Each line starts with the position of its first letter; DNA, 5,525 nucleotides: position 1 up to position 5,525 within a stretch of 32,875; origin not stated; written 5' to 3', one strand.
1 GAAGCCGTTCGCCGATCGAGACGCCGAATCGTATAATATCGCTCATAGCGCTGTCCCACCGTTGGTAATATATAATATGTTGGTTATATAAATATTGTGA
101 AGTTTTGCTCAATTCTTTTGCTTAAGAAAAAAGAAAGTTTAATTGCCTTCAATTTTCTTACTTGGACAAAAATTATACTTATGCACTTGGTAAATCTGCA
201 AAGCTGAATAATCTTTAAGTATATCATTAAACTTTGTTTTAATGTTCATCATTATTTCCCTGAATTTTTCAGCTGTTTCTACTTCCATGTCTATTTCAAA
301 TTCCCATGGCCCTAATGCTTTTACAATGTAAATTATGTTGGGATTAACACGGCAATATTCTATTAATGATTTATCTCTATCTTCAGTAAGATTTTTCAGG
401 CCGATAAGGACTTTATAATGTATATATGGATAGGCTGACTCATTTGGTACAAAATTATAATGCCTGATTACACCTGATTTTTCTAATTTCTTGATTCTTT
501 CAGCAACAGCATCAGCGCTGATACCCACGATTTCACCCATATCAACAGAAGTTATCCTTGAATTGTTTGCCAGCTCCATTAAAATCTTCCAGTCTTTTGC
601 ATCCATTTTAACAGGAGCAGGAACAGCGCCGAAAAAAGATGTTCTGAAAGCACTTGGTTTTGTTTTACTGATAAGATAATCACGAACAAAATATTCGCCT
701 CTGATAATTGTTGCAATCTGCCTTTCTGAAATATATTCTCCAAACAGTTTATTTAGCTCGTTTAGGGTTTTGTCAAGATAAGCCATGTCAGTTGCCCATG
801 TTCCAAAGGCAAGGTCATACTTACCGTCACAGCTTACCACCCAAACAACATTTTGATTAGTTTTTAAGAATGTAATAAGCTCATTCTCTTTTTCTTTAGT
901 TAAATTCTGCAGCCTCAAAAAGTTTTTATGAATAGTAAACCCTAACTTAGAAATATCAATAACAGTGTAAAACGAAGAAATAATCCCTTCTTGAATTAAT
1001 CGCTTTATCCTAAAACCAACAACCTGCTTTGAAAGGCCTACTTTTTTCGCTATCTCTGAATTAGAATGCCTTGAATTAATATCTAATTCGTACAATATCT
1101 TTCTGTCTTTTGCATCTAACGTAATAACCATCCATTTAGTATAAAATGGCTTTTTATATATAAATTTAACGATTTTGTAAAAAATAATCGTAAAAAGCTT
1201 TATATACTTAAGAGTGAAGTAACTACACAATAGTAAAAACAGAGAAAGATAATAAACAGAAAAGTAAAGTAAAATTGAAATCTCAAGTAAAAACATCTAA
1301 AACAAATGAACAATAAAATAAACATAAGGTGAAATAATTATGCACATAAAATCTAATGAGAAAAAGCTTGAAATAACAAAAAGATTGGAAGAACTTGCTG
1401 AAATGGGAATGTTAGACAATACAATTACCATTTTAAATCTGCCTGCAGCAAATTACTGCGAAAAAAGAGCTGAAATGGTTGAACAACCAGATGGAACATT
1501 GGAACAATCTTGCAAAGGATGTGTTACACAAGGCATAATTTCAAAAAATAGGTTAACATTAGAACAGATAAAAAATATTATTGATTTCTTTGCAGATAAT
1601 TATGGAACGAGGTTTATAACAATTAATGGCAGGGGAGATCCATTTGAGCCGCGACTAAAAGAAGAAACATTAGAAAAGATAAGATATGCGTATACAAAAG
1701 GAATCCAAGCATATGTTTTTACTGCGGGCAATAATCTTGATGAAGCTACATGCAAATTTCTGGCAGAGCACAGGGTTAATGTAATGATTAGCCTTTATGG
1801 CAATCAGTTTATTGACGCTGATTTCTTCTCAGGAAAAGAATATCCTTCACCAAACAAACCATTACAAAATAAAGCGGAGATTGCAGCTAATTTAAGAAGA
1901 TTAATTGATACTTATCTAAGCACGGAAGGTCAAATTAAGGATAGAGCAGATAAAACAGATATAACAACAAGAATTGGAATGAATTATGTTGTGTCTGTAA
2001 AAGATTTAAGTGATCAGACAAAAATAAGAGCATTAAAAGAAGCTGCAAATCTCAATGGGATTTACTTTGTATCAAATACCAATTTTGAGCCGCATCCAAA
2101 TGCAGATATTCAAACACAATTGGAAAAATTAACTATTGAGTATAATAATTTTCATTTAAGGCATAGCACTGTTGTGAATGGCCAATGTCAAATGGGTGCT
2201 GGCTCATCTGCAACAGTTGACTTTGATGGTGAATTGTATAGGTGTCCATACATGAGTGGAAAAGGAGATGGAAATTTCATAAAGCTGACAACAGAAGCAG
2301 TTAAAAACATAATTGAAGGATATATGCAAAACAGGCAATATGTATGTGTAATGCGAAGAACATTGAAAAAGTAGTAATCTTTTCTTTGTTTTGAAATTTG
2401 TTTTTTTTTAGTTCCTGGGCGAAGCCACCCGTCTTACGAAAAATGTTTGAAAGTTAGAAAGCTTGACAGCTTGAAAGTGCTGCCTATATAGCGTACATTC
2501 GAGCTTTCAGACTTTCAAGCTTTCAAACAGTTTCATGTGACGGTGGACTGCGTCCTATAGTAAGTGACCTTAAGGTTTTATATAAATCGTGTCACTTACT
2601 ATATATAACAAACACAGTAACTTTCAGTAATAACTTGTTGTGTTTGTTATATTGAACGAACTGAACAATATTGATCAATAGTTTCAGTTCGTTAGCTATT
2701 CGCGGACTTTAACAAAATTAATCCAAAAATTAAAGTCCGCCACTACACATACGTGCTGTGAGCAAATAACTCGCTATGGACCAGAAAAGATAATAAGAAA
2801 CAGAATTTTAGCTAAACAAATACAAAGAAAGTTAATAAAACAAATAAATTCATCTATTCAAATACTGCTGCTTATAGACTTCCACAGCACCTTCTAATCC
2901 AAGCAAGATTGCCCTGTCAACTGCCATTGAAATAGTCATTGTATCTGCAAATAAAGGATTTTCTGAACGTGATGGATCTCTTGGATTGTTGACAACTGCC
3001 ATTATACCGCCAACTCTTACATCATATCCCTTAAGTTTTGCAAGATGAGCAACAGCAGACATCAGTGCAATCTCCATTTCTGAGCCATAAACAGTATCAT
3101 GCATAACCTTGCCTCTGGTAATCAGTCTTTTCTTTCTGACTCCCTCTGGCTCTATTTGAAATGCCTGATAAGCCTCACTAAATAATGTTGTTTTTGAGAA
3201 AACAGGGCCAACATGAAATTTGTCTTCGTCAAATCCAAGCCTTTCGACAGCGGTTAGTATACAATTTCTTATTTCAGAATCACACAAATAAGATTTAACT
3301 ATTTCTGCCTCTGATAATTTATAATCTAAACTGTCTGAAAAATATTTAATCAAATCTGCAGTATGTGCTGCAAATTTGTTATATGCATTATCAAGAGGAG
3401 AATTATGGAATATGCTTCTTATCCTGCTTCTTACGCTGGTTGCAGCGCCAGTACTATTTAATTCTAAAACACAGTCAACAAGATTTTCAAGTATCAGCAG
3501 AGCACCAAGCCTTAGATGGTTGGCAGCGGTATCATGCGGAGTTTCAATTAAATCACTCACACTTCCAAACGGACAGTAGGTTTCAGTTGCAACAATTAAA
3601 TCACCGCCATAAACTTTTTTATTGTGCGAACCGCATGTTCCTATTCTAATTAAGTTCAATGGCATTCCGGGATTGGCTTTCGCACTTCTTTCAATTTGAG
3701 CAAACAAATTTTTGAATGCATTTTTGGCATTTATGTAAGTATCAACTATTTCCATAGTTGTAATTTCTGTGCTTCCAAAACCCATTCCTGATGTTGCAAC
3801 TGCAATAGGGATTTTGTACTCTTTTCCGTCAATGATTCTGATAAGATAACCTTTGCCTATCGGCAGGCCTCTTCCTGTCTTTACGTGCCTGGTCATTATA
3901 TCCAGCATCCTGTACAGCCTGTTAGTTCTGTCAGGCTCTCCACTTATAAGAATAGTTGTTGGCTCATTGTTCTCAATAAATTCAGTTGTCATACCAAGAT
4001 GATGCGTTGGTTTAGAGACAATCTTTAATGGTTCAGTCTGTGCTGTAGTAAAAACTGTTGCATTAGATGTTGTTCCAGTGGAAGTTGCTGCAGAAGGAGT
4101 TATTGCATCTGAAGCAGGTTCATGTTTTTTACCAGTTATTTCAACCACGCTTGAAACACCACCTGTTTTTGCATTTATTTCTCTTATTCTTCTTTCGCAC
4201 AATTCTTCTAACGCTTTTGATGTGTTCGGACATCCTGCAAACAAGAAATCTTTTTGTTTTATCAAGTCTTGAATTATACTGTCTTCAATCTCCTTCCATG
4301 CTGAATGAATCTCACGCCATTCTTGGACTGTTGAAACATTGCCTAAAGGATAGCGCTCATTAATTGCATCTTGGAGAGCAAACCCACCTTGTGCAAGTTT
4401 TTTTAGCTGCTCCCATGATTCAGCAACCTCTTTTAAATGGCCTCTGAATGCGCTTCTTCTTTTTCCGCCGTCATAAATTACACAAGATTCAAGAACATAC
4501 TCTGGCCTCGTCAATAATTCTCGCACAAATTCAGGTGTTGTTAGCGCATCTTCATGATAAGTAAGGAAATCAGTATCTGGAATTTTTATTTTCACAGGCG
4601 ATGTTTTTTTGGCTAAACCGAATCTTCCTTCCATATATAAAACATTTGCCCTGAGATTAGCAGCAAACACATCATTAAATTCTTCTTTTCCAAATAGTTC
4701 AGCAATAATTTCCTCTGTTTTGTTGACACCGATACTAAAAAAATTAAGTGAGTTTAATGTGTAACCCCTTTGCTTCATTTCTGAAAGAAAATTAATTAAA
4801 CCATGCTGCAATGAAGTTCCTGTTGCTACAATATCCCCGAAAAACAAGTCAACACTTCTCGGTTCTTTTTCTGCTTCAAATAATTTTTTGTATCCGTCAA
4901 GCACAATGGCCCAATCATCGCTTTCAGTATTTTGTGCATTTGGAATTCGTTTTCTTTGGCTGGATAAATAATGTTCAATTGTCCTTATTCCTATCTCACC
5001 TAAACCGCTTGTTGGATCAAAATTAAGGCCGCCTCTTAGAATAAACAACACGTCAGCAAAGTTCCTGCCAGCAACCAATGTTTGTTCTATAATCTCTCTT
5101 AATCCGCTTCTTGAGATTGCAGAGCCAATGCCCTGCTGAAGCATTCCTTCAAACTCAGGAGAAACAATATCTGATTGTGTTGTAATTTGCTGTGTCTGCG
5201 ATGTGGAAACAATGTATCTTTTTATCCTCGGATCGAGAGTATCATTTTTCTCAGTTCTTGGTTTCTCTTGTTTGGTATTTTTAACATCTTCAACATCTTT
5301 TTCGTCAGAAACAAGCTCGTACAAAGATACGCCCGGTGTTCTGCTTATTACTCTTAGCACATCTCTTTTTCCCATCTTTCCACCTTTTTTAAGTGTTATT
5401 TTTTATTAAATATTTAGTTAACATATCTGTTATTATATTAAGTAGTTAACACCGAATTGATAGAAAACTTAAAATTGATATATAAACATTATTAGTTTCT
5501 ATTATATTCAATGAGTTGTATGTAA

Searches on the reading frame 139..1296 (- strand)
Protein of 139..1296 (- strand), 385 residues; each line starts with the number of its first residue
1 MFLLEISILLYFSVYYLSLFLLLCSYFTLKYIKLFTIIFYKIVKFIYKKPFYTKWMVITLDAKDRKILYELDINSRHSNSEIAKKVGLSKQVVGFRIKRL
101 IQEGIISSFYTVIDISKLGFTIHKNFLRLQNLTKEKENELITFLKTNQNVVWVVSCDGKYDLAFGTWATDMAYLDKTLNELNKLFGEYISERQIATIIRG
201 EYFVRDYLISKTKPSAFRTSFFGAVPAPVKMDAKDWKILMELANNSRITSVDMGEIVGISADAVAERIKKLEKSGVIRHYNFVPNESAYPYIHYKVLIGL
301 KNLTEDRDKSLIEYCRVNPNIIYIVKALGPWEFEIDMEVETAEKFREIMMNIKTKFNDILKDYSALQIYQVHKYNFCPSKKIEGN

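Call 13: search_protein_families(library=pfam, proteins=[window:139-1296:-], max_evalue=0.001)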
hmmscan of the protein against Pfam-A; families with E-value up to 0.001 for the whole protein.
window:139-1296:- (385 aa): 11 families
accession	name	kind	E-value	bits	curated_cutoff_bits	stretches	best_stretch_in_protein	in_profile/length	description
PF13412.12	HTH_24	-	3.6e-27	94.1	21.9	2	60-106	1-47/48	Winged helix-turn-helix DNA-binding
PF13404.12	HTH_AsnC-type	-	1.2e-26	92.7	27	2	231-272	1-42/42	AsnC-type helix-turn-helix domain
PF01047.28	MarR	-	1.4e-11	44.5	24.6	2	235-278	5-48/59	MarR family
PF12802.13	MarR_2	-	4.8e-08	33.5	27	1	234-278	6-51/61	MarR family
PF22451.2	NirdL-like_HTH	-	2.2e-07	30.8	27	0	252-278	21-47/47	Siroheme decarboxylase NirDL-like HTH domain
PF13545.12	HTH_Crp_2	-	5.1e-06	26.8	27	0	72-118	18-67/70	Crp-like helix-turn-helix domain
PF08279.18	HTH_11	-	1.3e-05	25.4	25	0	237-276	4-44/55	HTH domain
PF01022.26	HTH_5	-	4.4e-05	23.7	22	0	65-108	5-47/47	Bacterial regulatory protein, arsR family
PF02082.26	Rrf2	-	0.00026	21.6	30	0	237-278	10-54/132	Iron-dependent Transcriptional regulator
PF12840.13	HTH_20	-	0.00026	21.4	27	0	70-106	12-48/51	Helix-turn-helix domain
PF13518.12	HTH_28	-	0.00039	20.9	25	0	75-105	11-41/52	Helix-turn-helix domain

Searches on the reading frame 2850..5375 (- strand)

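Call 13: search_protein_families(library=pfam, proteins=[window:2850-5375:-], max_evalue=0.001)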
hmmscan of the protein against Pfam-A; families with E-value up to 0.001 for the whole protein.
window:2850-5375:- (841 aa): 1 family
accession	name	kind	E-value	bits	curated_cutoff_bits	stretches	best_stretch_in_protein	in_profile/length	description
PF01048.26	PNP_UDP_1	-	2.4e-12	47.2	25.1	1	519-806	39-208/233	Phosphorylase superfamily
